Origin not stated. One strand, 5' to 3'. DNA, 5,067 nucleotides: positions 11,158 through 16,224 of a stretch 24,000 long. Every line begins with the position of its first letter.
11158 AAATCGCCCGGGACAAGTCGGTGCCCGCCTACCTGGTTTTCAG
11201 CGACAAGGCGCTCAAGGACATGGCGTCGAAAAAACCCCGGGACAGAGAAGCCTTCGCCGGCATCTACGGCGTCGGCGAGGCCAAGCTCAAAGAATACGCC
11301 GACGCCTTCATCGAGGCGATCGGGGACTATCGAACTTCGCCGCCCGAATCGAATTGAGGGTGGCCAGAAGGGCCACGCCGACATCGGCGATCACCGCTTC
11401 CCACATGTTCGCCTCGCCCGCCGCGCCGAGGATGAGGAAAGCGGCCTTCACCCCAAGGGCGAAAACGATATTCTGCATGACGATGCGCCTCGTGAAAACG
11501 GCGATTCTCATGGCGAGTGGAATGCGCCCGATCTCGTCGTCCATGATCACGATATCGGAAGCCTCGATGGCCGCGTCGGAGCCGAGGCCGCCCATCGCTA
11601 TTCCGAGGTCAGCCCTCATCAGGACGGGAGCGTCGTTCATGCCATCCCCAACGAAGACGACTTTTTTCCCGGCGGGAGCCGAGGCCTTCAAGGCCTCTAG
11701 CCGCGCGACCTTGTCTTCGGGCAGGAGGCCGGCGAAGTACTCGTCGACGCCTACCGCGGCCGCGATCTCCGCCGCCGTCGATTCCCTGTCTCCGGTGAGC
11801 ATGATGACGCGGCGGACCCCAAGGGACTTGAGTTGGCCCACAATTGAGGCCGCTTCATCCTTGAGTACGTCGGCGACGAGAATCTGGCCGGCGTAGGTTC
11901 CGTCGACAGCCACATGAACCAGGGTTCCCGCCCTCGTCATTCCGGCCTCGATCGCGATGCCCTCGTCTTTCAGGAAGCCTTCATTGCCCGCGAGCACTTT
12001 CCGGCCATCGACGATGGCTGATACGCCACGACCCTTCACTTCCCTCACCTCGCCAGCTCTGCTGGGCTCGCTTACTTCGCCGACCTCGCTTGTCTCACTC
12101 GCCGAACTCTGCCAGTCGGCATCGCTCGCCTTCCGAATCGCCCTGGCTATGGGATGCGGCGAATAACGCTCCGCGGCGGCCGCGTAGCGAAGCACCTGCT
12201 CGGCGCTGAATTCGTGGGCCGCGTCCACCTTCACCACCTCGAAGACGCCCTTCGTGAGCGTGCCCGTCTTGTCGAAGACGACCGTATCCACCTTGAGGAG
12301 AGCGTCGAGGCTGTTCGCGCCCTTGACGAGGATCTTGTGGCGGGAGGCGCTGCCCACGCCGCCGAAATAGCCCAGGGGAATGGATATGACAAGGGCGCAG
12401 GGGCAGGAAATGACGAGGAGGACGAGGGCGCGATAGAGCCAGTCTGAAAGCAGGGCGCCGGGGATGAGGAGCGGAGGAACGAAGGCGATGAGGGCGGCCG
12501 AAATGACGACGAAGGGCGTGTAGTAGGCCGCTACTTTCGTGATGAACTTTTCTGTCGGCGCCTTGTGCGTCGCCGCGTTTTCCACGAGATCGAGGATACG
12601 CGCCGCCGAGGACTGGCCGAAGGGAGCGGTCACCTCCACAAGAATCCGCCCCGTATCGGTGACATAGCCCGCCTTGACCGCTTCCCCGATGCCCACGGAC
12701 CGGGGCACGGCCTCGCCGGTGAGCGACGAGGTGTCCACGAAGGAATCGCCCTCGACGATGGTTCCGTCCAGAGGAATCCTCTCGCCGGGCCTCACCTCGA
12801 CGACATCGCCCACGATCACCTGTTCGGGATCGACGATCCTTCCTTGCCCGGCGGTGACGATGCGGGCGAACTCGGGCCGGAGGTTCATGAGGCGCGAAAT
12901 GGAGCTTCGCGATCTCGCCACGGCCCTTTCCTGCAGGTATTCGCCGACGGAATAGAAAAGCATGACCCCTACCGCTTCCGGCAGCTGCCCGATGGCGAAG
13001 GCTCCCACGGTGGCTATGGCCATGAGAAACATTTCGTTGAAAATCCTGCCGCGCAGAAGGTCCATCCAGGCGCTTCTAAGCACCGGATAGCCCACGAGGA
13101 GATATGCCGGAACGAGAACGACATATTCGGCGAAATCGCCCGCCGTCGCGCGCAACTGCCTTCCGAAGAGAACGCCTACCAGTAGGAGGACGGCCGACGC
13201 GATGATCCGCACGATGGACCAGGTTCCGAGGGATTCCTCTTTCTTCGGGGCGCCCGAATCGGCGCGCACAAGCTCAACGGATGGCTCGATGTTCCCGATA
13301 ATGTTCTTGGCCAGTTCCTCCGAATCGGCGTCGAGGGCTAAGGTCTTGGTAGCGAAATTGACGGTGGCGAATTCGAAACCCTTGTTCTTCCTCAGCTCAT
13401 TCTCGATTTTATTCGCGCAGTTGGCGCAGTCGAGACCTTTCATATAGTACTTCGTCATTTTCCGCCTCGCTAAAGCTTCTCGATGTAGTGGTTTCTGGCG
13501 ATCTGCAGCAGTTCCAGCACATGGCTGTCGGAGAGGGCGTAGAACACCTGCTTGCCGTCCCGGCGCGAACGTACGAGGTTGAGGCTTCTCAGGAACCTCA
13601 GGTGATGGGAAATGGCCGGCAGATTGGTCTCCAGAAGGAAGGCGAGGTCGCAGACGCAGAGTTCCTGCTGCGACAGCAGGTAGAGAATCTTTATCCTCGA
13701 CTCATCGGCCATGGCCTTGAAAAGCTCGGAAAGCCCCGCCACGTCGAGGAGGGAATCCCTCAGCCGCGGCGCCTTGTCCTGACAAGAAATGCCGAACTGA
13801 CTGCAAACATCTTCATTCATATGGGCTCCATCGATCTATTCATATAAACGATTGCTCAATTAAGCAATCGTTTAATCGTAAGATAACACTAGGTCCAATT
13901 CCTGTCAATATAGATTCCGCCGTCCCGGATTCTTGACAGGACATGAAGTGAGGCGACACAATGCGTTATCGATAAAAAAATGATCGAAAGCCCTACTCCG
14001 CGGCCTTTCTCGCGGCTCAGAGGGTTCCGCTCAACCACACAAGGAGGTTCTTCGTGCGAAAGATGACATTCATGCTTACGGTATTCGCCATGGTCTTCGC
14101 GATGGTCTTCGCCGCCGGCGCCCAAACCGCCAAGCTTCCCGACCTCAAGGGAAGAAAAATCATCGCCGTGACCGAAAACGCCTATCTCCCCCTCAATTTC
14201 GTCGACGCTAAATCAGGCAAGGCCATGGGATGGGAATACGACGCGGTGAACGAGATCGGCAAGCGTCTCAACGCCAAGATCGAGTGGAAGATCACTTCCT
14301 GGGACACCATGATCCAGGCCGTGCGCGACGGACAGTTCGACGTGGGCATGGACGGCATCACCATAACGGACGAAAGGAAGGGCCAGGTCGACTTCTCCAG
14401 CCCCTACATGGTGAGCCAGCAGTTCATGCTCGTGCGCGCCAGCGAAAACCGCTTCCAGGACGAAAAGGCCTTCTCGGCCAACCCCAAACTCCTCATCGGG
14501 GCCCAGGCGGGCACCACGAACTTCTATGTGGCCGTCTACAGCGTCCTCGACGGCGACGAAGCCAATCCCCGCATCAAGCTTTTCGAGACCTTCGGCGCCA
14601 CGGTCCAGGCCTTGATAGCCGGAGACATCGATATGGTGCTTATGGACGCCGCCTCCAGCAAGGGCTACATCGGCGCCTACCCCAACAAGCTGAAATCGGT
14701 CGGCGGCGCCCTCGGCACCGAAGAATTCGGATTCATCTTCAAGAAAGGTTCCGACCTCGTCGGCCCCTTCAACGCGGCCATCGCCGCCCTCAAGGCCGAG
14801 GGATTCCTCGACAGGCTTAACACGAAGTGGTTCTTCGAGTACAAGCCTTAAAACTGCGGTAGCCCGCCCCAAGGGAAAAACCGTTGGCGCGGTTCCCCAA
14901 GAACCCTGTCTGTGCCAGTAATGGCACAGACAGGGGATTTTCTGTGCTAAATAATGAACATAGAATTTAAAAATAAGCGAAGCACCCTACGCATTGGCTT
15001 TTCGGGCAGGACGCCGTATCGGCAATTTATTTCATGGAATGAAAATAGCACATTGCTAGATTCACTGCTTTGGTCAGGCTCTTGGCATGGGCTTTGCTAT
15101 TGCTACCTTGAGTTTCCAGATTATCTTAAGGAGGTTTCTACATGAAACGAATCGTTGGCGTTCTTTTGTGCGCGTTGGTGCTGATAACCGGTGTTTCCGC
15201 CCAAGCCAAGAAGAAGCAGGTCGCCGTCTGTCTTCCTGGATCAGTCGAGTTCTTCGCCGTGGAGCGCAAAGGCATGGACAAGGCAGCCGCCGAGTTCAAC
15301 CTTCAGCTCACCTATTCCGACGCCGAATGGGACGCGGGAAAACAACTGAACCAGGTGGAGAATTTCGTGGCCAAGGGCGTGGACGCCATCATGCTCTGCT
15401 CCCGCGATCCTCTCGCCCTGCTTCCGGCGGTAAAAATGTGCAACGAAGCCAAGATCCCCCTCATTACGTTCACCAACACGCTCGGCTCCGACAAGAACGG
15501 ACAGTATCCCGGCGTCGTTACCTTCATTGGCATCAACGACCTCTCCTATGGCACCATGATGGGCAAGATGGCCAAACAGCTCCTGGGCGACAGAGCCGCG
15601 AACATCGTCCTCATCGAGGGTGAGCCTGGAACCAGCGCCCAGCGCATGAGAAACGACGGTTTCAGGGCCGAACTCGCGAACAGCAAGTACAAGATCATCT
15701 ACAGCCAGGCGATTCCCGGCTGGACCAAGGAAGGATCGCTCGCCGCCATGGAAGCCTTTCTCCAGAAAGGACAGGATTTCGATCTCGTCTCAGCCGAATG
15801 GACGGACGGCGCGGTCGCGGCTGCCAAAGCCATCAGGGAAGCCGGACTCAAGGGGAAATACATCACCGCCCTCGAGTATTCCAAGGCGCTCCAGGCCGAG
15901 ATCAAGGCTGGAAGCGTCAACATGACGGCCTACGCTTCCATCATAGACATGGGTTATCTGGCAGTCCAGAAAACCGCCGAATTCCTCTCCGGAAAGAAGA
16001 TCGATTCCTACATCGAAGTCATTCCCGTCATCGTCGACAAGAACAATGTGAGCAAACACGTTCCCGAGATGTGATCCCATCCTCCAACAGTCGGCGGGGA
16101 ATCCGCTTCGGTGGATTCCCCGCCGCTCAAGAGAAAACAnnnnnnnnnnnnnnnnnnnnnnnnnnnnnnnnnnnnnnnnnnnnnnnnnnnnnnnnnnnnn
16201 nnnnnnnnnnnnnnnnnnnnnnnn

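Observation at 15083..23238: Candidate transporter-coupled signalling locus: a sigma-54 promoter, a CUT2 sugar ABC importer, an unknown enzyme, an NtrC-type activator and a kinase that carries a copy of the transporter's own ATPase domain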

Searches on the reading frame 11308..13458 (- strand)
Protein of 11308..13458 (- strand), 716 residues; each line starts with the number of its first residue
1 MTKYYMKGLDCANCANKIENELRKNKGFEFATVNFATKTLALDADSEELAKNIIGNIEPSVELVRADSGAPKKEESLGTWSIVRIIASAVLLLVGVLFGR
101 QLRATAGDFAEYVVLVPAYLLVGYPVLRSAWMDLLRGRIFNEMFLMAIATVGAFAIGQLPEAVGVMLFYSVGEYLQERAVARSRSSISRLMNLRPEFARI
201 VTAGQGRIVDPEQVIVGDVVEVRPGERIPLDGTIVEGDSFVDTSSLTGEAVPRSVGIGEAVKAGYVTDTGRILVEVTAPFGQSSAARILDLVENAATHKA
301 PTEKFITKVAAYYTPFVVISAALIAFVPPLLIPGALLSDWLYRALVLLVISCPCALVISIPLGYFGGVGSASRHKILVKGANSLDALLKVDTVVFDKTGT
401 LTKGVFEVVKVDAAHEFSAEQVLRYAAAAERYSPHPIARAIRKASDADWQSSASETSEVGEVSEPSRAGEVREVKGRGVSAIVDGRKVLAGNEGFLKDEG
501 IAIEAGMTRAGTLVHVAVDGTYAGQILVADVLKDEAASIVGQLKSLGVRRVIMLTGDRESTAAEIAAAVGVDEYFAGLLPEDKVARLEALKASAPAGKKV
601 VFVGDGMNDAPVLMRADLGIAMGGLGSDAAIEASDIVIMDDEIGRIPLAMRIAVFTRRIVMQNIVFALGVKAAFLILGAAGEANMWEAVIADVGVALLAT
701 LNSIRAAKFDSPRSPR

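Call 52: search_protein_families(library=pfam, proteins=[window:11308-13458:-], max_evalue=0.00001)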
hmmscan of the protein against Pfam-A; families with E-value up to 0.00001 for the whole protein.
window:11308-13458:- (716 aa): 4 families
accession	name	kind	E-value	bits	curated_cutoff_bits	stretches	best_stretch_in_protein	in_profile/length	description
PF00122.25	E1-E2_ATPase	-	3.5e-44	150.9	28.1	1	193-374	2-181/181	E1-E2 ATPase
PF00702.32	Hydrolase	-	1e-28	101.5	26.4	1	390-616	1-190/191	haloacid dehalogenase-like hydrolase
PF00403.32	HMA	-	2.2e-09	38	24.8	1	5-58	3-57/62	Heavy-metal-associated domain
PF12710.13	HAD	-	2.6e-06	28.5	27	0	527-613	81-188/189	haloacid dehalogenase-like hydrolase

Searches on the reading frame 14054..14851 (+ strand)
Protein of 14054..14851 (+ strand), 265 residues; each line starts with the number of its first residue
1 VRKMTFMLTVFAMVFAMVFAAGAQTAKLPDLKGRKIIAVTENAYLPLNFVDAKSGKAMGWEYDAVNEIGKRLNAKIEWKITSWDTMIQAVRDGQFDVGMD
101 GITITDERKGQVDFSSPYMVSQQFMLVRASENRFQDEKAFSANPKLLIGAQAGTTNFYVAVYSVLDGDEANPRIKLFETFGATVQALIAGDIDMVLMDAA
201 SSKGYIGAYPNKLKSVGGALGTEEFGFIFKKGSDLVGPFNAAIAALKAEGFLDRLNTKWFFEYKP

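Call 52: search_protein_families(library=pfam, proteins=[window:14054-14851:+], max_evalue=0.00001)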
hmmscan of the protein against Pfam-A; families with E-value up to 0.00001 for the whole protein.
window:14054-14851:+ (265 aa): 2 families
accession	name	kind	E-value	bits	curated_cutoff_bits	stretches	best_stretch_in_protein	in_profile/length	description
PF00497.25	SBP_bac_3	-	8.5e-34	116.6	26.4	1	37-260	2-130/132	Bacterial extracellular solute-binding proteins, family 3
PF10613.14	Lig_chan-Glu_bd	-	1.5e-07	32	30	1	77-128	61-112/115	Ligated ion channel L-glutamate- and glycine-binding site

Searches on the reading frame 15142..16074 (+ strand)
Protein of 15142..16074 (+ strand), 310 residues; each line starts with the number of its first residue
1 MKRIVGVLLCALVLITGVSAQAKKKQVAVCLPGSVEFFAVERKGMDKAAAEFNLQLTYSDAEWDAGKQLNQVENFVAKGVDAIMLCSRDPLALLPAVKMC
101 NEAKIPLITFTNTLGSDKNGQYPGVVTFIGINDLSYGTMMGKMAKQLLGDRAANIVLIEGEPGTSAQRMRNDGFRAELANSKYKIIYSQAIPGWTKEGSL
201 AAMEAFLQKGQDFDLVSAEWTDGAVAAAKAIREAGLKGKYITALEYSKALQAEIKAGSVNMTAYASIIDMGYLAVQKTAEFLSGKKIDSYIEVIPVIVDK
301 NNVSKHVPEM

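Call 3: search_protein_families(library=pfam, proteins=[window:15142-16074:+], max_evalue=0.01)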
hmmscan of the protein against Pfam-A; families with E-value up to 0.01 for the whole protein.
window:15142-16074:+ (310 aa): 4 families
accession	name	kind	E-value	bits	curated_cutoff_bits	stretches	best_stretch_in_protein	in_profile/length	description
PF13407.12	Peripla_BP_4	-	1.5e-48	166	35.1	1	29-286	3-258/258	Periplasmic binding protein domain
PF13458.12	Peripla_BP_6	-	1.1e-09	38.8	31.7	1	53-244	42-225/343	Periplasmic binding protein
PF00532.27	Peripla_BP_1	-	1.3e-09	38.4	22.2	1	35-289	13-255/281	Periplasmic binding proteins and sugar binding domain of LacI family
PF01094.35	ANF_receptor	-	0.0035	16.9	25.4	1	50-127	21-98/353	Receptor family ligand binding region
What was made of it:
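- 15142..16074 (+): Periplasmic sugar-binding protein, CUT2 type, with a signal peptide. call 3 (Peripla_BP_4, 1.5e-48).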

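Call 40: search_protein_families(library=ncbifam, proteins=[window:15142-16074:+], max_evalue=0.001)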
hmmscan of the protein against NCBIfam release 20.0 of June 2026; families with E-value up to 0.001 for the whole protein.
window:15142-16074:+ (310 aa): 14 families
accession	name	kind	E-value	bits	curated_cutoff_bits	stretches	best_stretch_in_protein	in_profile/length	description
NF007936.0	PRK10653.1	equivalog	9e-28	97.4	337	1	5-294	6-289/295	ribose ABC transporter substrate-binding protein RbsB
NF041827.1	YtfQ_transport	equivalog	1e-19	70.7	510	1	18-239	17-242/320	galactofuranose ABC transporter, galactofuranose-binding protein YtfQ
TIGR02637.1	RhaS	equivalog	5.3e-18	65.3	342.25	1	36-285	11-259/302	rhamnose ABC transporter substrate-binding protein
NF008185.0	PRK10936.1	equivalog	3.1e-16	59.2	200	1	44-292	68-309/346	TMAO reductase system periplasmic protein TorT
TIGR02634.1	xylF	equivalog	2.6e-13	50.2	389.55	1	42-288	17-261/302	D-xylose ABC transporter substrate-binding protein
TIGR02955.1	TMAO_TorT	equivalog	2.6e-13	49.9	310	1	44-298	20-268/295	TMAO reductase system periplasmic protein TorT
NF052284.1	rhzpin_SBP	equivalog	5.4e-13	48.7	420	1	36-277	14-250/289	rhizopine catabolism ABC transporter substrate-binding protein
NF011937.0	PRK15408.1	equivalog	6.6e-12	45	384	1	7-288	11-289/340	autoinducer 2 ABC transporter substrate-binding protein LsrB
NF007254.0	PRK09701.1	equivalog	8.2e-12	44.9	335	1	4-293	7-299/311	D-allose transporter substrate-binding protein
NF007680.0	PRK10355.1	equivalog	4e-10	39.4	504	1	7-289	8-289/331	D-xylose ABC transporter substrate-binding protein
NF011924.1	PRK15395.1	equivalog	2.9e-09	36.4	420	1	2-219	3-233/329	galactose/glucose ABC transporter substrate-binding protein MglB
NF040907.2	ChvE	equivalog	5.6e-07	29.1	460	1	49-128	26-101/324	multiple monosaccharide ABC transporter substrate-binding protein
NF007743.0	PRK10423.1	equivalog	4.8e-05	22.6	531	1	36-246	72-273/330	ribose operon transcriptional repressor RbsR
NF008452.0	PRK11303.1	equivalog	0.00039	19.7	385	1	54-211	92-237/332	catabolite repressor/activator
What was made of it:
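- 15142..16074 (+): In call 40 the best model is RbsB at 97 bits, far below its 337 cut-off, so the substrate is unknown.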
